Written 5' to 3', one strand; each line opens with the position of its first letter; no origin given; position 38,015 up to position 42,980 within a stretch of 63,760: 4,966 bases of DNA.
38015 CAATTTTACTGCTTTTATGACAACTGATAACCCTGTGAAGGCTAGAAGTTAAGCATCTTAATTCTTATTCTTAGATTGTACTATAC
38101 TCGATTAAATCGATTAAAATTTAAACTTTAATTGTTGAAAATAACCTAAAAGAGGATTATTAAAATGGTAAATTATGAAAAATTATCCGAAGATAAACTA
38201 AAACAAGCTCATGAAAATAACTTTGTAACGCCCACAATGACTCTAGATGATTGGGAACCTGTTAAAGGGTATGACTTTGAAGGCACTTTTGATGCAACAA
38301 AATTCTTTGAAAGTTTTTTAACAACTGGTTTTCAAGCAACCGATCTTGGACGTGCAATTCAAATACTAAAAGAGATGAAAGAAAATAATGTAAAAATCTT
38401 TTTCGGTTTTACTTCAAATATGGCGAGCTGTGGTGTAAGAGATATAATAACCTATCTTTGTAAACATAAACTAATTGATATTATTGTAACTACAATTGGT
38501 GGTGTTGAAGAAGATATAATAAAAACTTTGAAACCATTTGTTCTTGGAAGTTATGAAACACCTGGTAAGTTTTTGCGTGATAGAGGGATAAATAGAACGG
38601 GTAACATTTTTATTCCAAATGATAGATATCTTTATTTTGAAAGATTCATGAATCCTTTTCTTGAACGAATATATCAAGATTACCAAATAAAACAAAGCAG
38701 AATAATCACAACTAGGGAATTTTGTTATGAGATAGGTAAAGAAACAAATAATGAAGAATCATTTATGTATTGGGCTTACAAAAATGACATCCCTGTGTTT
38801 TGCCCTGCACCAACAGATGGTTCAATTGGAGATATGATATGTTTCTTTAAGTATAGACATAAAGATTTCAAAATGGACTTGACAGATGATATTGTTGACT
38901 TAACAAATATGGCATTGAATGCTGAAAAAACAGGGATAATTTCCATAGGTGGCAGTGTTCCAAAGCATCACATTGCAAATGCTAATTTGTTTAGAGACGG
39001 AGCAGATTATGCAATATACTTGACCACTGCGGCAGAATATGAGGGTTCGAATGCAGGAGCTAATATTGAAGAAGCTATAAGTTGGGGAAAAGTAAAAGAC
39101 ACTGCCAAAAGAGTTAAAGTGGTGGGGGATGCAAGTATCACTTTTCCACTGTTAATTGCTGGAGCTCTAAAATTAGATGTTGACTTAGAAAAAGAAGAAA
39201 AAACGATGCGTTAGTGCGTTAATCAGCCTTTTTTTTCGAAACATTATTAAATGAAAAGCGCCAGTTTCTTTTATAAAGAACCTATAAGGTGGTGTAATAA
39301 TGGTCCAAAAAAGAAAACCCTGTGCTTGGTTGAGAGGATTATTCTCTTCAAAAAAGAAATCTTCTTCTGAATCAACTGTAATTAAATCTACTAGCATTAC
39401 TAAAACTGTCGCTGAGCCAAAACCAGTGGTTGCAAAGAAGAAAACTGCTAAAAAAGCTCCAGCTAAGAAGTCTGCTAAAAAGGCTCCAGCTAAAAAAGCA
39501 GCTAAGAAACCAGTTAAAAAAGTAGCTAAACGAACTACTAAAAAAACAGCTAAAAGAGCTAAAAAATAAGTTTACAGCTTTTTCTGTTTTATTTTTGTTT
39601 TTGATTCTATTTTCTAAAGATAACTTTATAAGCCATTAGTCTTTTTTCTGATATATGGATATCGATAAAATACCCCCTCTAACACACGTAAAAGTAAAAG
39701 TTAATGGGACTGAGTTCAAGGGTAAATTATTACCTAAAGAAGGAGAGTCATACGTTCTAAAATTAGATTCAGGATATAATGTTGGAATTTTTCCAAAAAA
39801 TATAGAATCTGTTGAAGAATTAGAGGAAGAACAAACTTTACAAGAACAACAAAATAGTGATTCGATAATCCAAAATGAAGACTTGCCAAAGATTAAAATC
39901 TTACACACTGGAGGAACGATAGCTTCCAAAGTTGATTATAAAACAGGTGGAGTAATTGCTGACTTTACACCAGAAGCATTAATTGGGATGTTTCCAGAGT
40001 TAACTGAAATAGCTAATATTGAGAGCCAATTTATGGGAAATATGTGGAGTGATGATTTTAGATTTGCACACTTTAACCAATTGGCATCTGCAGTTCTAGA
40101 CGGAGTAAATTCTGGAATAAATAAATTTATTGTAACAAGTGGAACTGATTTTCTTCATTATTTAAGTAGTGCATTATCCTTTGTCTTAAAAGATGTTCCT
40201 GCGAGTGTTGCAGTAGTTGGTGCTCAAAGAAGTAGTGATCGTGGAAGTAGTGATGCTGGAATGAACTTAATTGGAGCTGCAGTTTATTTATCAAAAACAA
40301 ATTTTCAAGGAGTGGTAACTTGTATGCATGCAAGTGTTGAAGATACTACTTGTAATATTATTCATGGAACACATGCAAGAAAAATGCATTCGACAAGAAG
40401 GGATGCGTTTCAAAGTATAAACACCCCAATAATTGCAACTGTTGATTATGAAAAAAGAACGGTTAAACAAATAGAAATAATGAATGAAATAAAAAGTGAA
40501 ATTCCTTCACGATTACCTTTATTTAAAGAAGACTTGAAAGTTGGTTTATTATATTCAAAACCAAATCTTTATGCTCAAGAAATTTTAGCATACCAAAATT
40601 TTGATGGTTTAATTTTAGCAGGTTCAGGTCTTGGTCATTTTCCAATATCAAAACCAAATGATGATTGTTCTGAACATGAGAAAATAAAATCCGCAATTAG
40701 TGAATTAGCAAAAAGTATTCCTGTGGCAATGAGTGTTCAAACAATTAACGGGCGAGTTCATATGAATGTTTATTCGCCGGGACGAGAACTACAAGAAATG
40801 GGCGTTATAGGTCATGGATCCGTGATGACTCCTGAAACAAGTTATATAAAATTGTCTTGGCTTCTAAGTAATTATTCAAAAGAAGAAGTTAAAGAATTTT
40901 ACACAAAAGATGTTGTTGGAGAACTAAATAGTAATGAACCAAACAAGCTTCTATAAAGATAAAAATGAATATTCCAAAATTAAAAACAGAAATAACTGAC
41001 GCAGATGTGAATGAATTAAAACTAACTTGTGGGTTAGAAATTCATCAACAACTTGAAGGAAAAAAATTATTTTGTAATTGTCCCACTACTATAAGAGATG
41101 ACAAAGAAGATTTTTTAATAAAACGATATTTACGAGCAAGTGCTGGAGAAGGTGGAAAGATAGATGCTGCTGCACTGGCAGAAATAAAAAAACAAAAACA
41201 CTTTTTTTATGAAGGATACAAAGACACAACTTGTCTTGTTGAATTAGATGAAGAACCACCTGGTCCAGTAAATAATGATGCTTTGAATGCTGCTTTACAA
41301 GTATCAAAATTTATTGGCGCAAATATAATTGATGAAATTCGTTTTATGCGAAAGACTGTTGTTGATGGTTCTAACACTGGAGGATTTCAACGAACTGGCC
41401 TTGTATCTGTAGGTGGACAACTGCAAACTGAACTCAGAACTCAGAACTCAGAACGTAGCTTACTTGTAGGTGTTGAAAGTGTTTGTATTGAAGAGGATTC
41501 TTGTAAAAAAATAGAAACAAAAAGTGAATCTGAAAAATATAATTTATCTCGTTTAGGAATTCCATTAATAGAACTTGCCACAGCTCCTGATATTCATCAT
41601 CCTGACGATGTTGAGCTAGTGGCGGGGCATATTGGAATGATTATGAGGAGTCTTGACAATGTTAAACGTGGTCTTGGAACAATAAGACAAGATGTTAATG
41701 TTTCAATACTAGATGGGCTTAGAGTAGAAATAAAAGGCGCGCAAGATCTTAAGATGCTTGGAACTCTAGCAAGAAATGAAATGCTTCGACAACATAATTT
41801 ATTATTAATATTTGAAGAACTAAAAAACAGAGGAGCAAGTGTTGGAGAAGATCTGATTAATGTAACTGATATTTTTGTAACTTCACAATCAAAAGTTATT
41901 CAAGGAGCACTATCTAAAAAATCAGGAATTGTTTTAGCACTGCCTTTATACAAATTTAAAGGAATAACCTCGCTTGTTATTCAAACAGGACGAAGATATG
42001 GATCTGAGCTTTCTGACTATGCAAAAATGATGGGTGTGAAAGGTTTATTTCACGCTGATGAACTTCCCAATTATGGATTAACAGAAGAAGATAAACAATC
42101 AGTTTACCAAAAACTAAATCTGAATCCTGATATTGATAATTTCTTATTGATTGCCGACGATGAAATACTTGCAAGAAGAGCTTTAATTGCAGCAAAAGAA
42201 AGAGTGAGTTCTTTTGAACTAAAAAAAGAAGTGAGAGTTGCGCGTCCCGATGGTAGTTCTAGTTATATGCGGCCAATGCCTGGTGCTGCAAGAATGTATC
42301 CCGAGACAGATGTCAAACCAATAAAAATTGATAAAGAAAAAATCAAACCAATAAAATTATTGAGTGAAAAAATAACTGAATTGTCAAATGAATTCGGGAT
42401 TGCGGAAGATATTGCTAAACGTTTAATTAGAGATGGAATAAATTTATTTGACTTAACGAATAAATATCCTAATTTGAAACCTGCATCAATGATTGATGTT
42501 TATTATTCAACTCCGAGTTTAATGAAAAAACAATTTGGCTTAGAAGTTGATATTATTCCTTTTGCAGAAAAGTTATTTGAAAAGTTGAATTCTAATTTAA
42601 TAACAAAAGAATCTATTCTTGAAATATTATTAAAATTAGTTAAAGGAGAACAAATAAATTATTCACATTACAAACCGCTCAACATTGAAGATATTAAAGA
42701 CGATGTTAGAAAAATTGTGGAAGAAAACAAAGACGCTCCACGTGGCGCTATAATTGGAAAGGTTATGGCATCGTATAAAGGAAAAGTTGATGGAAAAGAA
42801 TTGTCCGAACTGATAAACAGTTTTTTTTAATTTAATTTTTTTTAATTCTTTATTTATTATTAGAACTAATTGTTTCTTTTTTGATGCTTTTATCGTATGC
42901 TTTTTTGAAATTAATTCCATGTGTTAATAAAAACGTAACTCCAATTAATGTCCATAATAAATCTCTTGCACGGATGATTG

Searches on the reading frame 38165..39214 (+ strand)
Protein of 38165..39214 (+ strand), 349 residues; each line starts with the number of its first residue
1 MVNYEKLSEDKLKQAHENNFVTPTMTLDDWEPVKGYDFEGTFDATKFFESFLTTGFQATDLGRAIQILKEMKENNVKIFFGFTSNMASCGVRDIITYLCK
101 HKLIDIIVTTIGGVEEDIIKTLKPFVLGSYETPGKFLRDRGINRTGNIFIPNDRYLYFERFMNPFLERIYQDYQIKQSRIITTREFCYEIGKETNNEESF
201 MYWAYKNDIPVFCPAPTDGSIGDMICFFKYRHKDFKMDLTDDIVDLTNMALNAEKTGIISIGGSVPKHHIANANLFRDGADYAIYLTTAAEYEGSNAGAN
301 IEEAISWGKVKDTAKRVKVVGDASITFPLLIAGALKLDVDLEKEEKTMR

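Call 13: search_protein_families(library=pfam, proteins=[window:38165-39214:+])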
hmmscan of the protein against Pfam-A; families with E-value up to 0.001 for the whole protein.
window:38165-39214:+ (349 aa): 1 family
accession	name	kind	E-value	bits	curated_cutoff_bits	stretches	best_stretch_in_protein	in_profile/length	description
PF01916.23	DS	-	1.5e-109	366.2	27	1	47-332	2-286/288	Deoxyhypusine synthase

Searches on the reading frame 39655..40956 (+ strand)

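Call 13: search_protein_families(library=pfam, proteins=[window:39655-40956:+])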
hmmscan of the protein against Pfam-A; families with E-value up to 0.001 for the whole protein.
window:39655-40956:+ (433 aa): 3 families
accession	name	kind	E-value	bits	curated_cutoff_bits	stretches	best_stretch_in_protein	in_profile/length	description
PF00710.25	Asparaginase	-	1.7e-45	155.4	22.5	1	79-270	1-187/193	Asparaginase, N-terminal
PF17763.6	Asparaginase_C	-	4.4e-17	62.5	34.6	1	295-412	1-110/114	Glutaminase/Asparaginase C-terminal domain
PF18195.6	GatD_N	-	5.2e-11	42.2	25.7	1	9-54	4-52/54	GatD N-terminal domain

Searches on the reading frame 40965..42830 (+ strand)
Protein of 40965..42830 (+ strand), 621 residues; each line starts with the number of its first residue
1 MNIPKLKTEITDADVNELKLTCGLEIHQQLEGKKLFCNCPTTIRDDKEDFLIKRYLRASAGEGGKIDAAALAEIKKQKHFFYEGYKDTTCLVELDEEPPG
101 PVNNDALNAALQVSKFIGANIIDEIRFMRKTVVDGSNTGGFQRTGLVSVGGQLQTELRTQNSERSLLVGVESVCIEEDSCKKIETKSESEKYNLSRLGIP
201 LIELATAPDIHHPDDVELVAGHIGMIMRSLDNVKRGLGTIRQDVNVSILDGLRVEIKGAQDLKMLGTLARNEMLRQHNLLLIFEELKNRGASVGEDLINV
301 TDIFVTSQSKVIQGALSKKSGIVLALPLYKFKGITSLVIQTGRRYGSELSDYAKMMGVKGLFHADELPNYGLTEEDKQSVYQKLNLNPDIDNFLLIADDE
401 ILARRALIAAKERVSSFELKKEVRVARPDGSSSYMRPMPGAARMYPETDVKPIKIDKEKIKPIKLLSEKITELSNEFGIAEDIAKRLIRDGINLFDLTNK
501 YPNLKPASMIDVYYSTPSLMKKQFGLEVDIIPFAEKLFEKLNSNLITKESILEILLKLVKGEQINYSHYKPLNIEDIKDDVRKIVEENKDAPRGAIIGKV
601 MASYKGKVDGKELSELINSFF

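Call 13: search_protein_families(library=pfam, proteins=[window:40965-42830:+])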
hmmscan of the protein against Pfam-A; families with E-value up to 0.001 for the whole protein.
window:40965-42830:+ (621 aa): 2 families
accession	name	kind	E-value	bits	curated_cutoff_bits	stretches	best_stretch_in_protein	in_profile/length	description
PF02934.20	GatB_N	-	3.2e-48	164.7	23.4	1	21-460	2-276/277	GatB/GatE catalytic domain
PF02637.23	GatB_Yqey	-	0.00061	20.1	27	0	580-618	97-145/148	GatB domain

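Call 27: list_cluster_members(proteins=[window:40965-42830:+, window:39655-40956:+, window:38165-39214:+, window:32870-35143:+, window:13140-16040:-, window:44190-45971:+, window:379-2796:+, window:8879-10162:+])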
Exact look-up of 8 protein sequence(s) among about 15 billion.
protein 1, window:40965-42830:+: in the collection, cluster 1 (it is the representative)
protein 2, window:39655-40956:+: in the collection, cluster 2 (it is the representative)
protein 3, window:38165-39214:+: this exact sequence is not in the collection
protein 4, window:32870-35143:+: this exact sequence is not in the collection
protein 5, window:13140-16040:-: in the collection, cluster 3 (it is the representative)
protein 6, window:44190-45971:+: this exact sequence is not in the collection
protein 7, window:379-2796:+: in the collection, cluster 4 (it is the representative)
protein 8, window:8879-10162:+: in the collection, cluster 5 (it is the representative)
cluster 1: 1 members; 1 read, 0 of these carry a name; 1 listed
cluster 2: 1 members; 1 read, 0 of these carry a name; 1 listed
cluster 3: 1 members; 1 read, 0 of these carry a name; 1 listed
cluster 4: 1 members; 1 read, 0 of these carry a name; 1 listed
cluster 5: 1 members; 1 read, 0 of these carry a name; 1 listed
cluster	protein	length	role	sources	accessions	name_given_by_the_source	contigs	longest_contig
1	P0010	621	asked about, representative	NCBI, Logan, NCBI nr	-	-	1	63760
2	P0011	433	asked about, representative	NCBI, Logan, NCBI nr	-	-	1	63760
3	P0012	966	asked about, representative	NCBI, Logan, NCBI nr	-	-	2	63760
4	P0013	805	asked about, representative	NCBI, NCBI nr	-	-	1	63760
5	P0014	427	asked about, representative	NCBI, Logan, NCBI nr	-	-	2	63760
